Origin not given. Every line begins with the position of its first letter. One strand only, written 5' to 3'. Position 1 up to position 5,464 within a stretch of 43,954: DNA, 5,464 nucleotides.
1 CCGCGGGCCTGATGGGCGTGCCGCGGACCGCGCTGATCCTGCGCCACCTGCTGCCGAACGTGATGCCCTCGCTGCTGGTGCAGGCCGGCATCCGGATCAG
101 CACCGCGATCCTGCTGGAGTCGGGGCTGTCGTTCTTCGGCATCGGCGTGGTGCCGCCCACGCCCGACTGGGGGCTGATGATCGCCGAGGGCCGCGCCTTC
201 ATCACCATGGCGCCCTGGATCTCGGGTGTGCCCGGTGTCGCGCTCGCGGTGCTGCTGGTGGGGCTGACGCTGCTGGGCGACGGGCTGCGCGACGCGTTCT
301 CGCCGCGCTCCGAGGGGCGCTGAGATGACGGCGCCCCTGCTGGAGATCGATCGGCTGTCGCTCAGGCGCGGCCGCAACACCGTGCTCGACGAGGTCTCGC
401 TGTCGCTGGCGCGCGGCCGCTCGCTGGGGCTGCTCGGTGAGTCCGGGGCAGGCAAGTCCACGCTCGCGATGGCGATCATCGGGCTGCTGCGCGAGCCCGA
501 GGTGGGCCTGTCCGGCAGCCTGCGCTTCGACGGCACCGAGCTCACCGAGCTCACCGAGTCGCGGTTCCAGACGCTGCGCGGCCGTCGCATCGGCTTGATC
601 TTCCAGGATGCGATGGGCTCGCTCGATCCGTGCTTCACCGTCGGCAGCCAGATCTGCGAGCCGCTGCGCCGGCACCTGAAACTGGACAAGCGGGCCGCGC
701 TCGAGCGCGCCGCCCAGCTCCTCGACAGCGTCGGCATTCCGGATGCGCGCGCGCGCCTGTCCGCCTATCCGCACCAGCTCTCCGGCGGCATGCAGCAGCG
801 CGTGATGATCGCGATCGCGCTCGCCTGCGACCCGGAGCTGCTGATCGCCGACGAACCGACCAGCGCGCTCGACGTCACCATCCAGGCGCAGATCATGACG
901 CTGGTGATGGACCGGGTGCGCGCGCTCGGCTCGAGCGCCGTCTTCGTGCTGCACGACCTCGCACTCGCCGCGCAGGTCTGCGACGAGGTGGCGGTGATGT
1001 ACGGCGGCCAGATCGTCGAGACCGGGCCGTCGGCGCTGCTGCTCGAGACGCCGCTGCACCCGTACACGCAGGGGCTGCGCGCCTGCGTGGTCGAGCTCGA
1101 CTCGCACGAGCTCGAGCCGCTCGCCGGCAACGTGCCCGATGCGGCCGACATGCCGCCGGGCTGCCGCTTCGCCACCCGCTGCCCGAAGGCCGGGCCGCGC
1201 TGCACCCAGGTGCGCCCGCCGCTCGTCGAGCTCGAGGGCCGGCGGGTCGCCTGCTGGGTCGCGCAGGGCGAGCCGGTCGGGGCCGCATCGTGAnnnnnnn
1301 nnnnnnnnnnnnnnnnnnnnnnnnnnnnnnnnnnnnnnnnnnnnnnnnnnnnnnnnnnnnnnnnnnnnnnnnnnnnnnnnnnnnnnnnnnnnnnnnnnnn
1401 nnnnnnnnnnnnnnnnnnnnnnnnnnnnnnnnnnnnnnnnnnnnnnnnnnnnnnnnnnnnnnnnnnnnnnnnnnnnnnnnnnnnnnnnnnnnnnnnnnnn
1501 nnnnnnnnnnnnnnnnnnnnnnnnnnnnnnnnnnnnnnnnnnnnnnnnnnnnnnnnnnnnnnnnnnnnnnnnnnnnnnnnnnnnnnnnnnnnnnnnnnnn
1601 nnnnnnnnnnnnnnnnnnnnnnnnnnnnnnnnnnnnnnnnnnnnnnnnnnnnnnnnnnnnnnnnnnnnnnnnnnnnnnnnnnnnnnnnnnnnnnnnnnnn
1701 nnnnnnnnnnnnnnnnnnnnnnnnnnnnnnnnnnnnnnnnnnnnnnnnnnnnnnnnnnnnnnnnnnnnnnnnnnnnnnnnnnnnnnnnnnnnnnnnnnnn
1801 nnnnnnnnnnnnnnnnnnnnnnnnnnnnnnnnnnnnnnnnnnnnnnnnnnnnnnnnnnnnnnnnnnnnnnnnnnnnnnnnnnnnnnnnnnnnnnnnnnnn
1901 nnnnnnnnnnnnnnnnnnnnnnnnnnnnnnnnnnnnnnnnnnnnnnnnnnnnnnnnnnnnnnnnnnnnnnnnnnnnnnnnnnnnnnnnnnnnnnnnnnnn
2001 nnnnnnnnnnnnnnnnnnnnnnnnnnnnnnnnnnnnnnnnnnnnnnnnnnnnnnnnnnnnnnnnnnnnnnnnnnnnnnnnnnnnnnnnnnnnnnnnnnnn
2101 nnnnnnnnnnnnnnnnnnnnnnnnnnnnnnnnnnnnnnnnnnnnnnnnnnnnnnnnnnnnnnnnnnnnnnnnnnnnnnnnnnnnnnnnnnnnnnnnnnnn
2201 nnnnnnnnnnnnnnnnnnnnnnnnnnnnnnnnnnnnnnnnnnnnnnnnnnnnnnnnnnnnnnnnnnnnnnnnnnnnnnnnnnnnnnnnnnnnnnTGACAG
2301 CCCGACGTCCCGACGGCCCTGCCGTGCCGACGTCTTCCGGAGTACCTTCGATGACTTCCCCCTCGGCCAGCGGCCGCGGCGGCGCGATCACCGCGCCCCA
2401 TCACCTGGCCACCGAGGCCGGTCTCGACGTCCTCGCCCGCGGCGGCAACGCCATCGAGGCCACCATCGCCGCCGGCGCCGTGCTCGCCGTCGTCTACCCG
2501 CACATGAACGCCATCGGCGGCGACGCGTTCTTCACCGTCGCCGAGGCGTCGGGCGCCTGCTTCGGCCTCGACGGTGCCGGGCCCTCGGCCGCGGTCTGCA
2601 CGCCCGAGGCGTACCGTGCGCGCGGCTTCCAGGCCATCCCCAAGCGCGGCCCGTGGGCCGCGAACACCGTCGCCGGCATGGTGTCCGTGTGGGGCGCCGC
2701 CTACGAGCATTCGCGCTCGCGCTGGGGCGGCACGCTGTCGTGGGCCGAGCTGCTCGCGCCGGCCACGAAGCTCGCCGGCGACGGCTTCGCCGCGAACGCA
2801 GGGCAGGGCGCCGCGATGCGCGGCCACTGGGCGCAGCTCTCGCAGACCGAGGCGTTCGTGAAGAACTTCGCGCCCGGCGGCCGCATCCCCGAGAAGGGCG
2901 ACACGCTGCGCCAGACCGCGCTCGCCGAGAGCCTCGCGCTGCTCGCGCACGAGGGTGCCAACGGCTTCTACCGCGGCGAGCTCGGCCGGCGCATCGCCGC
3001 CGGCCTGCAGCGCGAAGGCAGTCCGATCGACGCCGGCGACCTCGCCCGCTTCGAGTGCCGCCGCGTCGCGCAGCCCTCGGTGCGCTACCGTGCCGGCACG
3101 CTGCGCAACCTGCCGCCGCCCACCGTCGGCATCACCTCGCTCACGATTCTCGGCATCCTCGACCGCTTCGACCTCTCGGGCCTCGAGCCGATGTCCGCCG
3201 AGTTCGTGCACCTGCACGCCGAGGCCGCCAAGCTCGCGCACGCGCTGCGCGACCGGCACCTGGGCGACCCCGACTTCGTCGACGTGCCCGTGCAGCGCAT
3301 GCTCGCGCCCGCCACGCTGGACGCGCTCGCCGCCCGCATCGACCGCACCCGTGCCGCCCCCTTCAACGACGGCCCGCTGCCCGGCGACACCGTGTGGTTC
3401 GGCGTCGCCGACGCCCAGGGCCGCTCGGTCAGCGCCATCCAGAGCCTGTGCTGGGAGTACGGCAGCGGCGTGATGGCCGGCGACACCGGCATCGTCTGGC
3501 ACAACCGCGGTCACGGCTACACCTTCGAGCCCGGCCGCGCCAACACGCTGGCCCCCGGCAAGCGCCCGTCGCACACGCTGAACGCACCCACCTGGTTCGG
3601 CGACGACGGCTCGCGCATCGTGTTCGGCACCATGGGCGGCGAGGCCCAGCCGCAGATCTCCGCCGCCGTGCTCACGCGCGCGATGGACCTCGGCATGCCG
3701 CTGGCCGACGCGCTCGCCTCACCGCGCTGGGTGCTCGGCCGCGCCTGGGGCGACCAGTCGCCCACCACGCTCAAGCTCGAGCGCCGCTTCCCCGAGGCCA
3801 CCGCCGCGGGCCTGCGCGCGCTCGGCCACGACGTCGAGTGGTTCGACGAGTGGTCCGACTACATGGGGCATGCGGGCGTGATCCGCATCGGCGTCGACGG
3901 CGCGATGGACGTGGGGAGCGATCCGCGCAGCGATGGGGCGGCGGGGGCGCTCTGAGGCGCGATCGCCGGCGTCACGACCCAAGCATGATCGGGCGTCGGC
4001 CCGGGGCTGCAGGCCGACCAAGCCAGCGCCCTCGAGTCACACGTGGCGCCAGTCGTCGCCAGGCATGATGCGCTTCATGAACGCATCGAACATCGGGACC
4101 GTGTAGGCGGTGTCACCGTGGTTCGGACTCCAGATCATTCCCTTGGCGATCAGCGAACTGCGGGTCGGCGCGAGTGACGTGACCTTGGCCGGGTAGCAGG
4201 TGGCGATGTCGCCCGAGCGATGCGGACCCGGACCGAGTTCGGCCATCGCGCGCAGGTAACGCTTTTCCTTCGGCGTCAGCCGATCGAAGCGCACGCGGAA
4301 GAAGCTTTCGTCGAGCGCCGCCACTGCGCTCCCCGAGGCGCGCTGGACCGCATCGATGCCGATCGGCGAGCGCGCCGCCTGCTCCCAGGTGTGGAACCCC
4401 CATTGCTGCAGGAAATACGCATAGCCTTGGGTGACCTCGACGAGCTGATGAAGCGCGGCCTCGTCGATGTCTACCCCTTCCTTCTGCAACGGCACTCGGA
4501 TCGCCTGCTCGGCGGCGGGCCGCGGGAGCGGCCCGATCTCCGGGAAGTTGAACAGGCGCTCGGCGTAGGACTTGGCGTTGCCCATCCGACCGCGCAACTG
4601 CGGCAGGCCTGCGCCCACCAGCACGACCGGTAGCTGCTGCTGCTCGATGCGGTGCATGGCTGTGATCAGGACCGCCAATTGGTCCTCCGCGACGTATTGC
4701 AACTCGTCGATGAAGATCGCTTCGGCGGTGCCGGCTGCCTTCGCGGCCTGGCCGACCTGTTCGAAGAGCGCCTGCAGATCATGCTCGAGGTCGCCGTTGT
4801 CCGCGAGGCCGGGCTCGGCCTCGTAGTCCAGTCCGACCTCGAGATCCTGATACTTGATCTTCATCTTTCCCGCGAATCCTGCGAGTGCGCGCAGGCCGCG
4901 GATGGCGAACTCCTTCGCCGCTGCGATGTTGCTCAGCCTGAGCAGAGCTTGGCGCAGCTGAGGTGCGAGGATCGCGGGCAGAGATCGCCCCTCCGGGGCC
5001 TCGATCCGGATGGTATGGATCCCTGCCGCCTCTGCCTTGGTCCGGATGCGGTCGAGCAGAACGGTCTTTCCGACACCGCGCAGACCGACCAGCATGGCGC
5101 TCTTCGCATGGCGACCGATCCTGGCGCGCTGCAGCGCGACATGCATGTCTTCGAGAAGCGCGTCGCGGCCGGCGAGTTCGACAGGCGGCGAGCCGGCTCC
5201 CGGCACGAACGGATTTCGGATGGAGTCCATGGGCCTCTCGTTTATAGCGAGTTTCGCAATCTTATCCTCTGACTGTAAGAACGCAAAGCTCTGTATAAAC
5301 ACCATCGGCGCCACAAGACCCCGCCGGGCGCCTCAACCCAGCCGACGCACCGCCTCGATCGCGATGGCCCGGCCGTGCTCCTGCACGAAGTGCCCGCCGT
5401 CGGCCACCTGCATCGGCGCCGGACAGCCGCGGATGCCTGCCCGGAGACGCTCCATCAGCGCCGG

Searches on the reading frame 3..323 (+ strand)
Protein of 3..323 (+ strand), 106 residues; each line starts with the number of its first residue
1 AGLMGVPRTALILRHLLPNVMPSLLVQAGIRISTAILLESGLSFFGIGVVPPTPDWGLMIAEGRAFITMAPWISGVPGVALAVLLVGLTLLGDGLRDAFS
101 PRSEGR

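Call 68: search_protein_families(library=pfam, proteins=[window:3-323:+], max_evalue=0.001)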
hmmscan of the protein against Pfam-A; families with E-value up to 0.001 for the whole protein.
window:3-323:+ (106 aa): 1 family
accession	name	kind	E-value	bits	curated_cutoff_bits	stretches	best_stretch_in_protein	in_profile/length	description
PF00528.27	BPD_transp_1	-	4e-13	49.9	26.4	1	3-102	89-181/184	Binding-protein-dependent transport system inner membrane component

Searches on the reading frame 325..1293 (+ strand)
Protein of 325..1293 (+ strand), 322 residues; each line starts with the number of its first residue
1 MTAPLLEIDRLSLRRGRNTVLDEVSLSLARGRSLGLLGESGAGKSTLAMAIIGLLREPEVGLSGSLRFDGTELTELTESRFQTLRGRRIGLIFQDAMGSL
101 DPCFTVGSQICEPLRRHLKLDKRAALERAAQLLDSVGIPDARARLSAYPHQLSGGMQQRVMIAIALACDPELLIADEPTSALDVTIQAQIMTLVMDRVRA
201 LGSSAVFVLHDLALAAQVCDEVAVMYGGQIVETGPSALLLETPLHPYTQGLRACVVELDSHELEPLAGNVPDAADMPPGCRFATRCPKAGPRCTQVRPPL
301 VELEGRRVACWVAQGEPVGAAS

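Call 10: search_protein_families(library=pfam, proteins=[window:325-1293:+], max_evalue=0.001)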
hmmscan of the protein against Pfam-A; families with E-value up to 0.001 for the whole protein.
window:325-1293:+ (322 aa): 3 families
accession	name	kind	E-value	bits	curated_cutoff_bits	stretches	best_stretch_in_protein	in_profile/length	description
PF00005.33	ABC_tran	-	2.4e-31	109.6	25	1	21-180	1-137/137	ABC transporter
PF08352.17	oligo_HPY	-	7.6e-19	68.3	27.1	1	231-293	1-65/65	Oligopeptide/dipeptide transporter, C-terminal region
PF13304.12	AAA_21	-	0.00031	21.3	27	0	148-197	234-285/304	AAA domain, putative AbiEii toxin, Type IV TA system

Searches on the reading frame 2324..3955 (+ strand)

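Call 10: search_protein_families(library=pfam, proteins=[window:2324-3955:+], max_evalue=0.001)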
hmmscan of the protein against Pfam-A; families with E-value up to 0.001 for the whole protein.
window:2324-3955:+ (543 aa): 1 family
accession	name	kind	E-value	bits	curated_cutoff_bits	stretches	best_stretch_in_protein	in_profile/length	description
PF01019.26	G_glu_transpept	-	2.7e-123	412.9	27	1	35-538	2-512/512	Gamma-glutamyltranspeptidase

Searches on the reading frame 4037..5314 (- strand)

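Call 10: search_protein_families(library=pfam, proteins=[window:4037-5314:-], max_evalue=0.001)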
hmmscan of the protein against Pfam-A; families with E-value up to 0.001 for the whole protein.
window:4037-5314:- (425 aa): 6 families
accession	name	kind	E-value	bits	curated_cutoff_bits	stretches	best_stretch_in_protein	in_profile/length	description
PF13191.12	AAA_16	-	1.4e-16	61.9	32.6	1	46-233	1-167/167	AAA ATPase domain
PF13401.12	AAA_22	-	1.1e-12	48.8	27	1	69-235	4-123/130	AAA domain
PF00004.35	AAA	-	1.5e-05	25.9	21.2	1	74-235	2-107/131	ATPase family associated with various cellular activities (AAA)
PF13173.12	AAA_14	-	3.2e-05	24.4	27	0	72-111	4-44/129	AAA domain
PF13604.12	AAA_30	-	0.00045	20.4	27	0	68-234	16-123/191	AAA domain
PF05673.19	DUF815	-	0.0006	19.5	23.8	0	47-117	30-100/249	Protein of unknown function (DUF815)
